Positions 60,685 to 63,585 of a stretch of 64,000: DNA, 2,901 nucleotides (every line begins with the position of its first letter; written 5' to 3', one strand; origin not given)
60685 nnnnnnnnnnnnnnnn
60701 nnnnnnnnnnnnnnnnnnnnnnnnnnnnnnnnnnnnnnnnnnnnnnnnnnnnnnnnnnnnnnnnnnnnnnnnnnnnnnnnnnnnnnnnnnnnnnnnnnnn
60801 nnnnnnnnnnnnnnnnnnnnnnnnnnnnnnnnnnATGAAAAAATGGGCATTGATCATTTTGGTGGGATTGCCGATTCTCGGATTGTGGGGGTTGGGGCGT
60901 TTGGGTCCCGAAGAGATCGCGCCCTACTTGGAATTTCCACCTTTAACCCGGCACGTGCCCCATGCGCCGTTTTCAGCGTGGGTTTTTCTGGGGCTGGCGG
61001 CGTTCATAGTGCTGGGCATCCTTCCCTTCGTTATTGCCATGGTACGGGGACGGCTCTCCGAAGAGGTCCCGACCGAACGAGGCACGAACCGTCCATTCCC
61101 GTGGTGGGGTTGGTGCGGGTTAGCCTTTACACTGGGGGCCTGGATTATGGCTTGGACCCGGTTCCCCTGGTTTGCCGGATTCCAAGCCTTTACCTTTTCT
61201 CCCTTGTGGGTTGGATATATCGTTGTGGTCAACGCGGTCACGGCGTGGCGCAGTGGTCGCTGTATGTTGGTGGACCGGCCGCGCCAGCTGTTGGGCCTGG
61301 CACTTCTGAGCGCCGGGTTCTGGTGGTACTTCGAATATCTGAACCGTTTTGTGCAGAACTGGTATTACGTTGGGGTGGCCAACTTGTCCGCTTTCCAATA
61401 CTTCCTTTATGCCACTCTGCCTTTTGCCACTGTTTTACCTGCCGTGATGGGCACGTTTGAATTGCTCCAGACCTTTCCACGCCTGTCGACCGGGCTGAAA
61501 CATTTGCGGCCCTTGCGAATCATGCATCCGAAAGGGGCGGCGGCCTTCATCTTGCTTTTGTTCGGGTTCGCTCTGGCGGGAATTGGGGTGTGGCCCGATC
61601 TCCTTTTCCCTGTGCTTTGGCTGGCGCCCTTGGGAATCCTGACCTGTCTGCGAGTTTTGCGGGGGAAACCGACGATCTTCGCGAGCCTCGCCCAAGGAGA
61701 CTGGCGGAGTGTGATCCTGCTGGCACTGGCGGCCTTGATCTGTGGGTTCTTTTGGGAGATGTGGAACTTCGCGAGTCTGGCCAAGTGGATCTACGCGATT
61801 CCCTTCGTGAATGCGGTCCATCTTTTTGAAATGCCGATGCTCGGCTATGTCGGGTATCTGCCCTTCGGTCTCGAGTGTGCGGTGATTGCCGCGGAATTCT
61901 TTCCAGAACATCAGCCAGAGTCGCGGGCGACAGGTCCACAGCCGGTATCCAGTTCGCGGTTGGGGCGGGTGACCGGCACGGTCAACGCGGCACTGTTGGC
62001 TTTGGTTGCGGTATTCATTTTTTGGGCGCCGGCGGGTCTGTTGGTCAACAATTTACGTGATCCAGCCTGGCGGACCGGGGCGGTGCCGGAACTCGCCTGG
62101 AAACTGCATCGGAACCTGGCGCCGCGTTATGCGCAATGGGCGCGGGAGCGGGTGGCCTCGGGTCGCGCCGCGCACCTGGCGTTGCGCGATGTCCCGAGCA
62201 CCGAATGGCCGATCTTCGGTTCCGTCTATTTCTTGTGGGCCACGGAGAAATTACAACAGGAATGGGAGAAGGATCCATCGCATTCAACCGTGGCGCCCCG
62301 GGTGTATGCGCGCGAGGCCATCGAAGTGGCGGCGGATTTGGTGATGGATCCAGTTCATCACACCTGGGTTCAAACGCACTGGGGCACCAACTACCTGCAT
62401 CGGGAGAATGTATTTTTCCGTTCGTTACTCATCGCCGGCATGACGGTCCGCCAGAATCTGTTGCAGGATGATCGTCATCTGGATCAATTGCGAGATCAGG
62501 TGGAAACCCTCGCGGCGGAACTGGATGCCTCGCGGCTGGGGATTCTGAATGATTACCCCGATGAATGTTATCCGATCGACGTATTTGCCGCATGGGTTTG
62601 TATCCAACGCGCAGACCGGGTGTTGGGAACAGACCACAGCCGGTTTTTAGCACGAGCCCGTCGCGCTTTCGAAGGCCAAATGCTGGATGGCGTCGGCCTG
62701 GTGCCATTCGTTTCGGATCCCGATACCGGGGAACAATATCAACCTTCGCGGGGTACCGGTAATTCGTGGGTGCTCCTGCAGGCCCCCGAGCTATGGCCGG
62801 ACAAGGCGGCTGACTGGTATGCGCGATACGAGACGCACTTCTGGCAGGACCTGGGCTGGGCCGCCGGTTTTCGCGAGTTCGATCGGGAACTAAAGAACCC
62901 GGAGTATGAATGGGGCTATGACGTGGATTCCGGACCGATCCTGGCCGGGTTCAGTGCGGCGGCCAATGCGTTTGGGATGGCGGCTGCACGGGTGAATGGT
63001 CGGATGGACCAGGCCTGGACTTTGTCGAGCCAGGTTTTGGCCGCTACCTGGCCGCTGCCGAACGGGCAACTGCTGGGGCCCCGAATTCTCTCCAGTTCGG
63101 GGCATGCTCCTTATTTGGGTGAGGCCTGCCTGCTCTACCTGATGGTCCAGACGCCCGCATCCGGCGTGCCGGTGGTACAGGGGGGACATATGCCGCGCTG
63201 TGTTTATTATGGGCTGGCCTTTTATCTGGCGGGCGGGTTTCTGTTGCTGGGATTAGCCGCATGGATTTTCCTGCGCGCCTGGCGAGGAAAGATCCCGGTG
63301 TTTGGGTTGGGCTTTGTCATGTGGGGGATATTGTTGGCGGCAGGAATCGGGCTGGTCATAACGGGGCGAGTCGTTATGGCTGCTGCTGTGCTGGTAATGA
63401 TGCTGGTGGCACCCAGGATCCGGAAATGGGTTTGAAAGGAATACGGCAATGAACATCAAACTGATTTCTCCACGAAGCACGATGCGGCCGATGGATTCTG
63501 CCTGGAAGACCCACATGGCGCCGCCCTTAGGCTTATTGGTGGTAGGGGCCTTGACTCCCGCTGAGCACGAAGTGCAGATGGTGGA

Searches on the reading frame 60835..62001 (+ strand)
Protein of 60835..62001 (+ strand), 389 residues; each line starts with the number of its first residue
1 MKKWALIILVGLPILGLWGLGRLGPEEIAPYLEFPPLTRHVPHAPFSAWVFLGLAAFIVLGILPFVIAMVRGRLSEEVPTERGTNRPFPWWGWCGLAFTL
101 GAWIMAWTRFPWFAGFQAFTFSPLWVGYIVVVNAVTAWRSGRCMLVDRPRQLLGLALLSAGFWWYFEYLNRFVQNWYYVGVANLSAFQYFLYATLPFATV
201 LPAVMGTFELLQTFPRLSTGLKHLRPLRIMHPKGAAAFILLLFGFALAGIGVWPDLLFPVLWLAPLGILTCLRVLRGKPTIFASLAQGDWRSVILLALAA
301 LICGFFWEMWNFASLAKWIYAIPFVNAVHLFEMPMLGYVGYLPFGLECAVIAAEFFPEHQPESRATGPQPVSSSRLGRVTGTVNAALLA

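Call 38: predict_structure(alignment_id=A3)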
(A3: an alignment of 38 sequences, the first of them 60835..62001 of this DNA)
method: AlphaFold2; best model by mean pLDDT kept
length: 389 residues; sequences in the alignment: 38
mean_pLDDT: 89.4   pTM: 0.87
mean pLDDT of the five models: 89.4, 87.4, 87.3, 86.5, 86.5
residues with pLDDT >= 90: 259; 70-90: 103; 50-70: 20; < 50: 7
segments of 3 or more residues with pLDDT < 50: 368-373
pLDDT, mean of each block of 10 residues (from residue 1): 77 90 83 68 92 96 96 86 87 98 87 87 96 97 97 96 90 89 87 91 98 94 94 96 95 93 94 94 95 97 95 88 93 93 95 88 52 64 75
secondary structure, 60 per line:
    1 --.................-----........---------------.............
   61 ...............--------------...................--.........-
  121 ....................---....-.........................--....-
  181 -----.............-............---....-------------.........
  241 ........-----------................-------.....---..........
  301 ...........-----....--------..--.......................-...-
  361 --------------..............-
elements in order: H3-19 H25-32 H48-75 H90-108 H111-119 H121-140 H144-147 H149-173 E176-179 H186-198 H200-211 H215-218 H232-248 H260-275 H283-287 H291-311 E317-320 H335-355 H375-388

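Call 45: fold_search(model_id=the predicted structure, library=pdb)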
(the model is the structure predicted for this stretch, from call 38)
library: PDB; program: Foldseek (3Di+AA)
matches with E <= 10: 103; with E <= 0.001: 0
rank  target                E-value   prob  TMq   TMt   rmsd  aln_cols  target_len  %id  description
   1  6lh1                  8.2e-01  0.10  0.16  0.18  15.7       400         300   14  Crystal structure of a cysteine-pair mutant (Y113C-P190C) of a bacterial bile acid transporter trapped in an outward-fac (released 2020-12-09)
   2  6lgz                  8.6e-01  0.11  0.15  0.18  19.6       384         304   14  Crystal structure of a cysteine-pair mutant (P10C-S291C) of a bacterial bile acid transporter in an inward-facing state  (released 2020-12-09)
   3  4o9p_D                1.3e+00  0.14  0.15  0.21  22.2       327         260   13  Crystal structure of Thermus thermophilis transhydrogeanse domain II dimer SeMet derivative (released 2014-06-11)
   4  8jpb_R                1.6e+00  0.04  0.10  0.13  21.1       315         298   12  cryo-EM structure of NTSR1-GRK2-Galpha(q) complexes 1 (released 2023-08-09)
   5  4o9t_B                1.6e+00  0.12  0.15  0.21  22.7       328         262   14  Mechanism of transhydrogenase coupling proton translocation and hydride transfer (released 2014-06-11)
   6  4xu6                  1.9e+00  0.57  0.28  0.50  10.8       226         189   12  Crystal structure of cross-linked MvINS R77C trimer at 1.9A resolution (released 2015-10-14)
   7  9jr3_R                1.9e+00  0.06  0.14  0.14  23.2       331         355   11  Cryo-EM structure of PTH-PTH1R-Gq (tilted state) (released 2024-10-16)
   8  4xu4                  2.2e+00  0.54  0.27  0.50  10.9       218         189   12  Crystal structure of a mycobacterial Insig homolog MvINS from Mycobacterium vanbaalenii at 1.9A resolution (released 2015-10-14)
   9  8r0p_A                2.3e+00  0.10  0.18  0.21  15.3       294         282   16  Cryo-EM structure of the microbial rhodopsin CryoR2 at pH 8.0 in detergent (released 2025-05-14)
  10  8jm9_A                2.3e+00  0.05  0.12  0.13  24.5       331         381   11  The cryo-EM structure of insect gustatory receptor Gr43a from Drosophila melanogaster (released 2024-02-07)
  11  4o9p_B                2.5e+00  0.10  0.15  0.21  22.7       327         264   13  Crystal structure of Thermus thermophilis transhydrogeanse domain II dimer SeMet derivative (released 2014-06-11)
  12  4kpp_A                2.6e+00  0.02  0.11  0.10  25.0       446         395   11  Crystal Structure of H+/Ca2+ Exchanger CAX (released 2013-06-26)
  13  9qtq_G                2.7e+00  0.06  0.12  0.16  18.6       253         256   12  Structure of the energy converting methyltransferase (Mtr) of Methanosarcina mazei in complex with a novel protein bin (released 2025-12-24)
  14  8jhb_R                2.7e+00  0.05  0.14  0.16  18.8       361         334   11  FZD6 Gs complex (released 2024-01-17)
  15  7a0g_FFF              2.7e+00  0.02  0.09  0.10  43.7       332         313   10  Structure of the SmhB pore of the tripartite alpha-pore forming toxin, Smh, from Serratia marcescens. (released 2021-03-31)
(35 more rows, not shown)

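Call 67: search_solved_structures(query=A3, max_evalue=1)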
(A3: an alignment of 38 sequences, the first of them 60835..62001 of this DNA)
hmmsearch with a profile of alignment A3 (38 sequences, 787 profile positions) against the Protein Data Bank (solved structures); distinct sequences matched with E-value up to 1: 9.
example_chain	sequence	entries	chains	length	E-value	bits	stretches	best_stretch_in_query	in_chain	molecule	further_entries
6t9h_A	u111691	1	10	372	1.2e-12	50.9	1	468-752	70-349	Linalool dehydratase-isomerase protein LDI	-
7ad2_A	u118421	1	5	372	1.6e-12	50.5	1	468-752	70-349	Linalool dehydratase/isomerase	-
6tft_A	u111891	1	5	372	2e-12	50.1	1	468-752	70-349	Linalool dehydratase-isomerase protein LDI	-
5hlr_A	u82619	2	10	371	3.3e-12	49.4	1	468-752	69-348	Linalool dehydratase/isomerase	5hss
5g1u_A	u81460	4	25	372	3.3e-12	49.4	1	468-752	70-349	LINALOOL DEHYDRATASE/ISOMERASE | LINALOOL DEHYDRATASE ISOMERASE | Linalool dehydratase-isomerase protein LDI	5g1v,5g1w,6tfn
5i3t_A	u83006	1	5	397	3.5e-12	49.3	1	468-752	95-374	Linalool dehydratase/isomerase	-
6thm_A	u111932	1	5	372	4.5e-12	49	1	468-752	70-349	Linalool dehydratase-isomerase protein LDI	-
6tfr_A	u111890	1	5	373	8.1e-12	48.1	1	468-752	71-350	Linalool dehydratase-isomerase protein LDI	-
8cmr_A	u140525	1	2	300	0.65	12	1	33-71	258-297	OTU domain-containing protein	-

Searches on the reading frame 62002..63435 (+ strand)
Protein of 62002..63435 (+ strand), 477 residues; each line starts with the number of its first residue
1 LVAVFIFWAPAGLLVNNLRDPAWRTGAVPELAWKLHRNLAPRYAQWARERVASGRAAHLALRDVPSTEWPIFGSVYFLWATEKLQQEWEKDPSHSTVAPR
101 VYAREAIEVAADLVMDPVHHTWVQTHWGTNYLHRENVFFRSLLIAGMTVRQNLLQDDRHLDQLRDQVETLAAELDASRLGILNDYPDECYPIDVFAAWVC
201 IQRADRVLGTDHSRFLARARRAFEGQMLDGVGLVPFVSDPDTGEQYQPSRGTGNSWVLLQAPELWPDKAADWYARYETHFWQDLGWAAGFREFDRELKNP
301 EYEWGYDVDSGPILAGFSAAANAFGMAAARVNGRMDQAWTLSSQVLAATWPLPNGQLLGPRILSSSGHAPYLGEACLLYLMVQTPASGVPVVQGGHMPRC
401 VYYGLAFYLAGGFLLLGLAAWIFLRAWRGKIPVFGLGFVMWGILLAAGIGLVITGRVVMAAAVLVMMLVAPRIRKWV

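Call 27: search_protein_families(library=pfam, proteins=[window:62050-63435:+], max_evalue=1)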
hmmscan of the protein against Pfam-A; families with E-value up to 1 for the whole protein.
window:62050-63435:+ (461 aa): 0 families

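Call 69: search_solved_structures(query=window:62002-63435:+, max_evalue=10, show_alignments=1)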
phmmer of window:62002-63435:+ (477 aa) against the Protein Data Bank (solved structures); distinct sequences matched with E-value up to 10: 0.
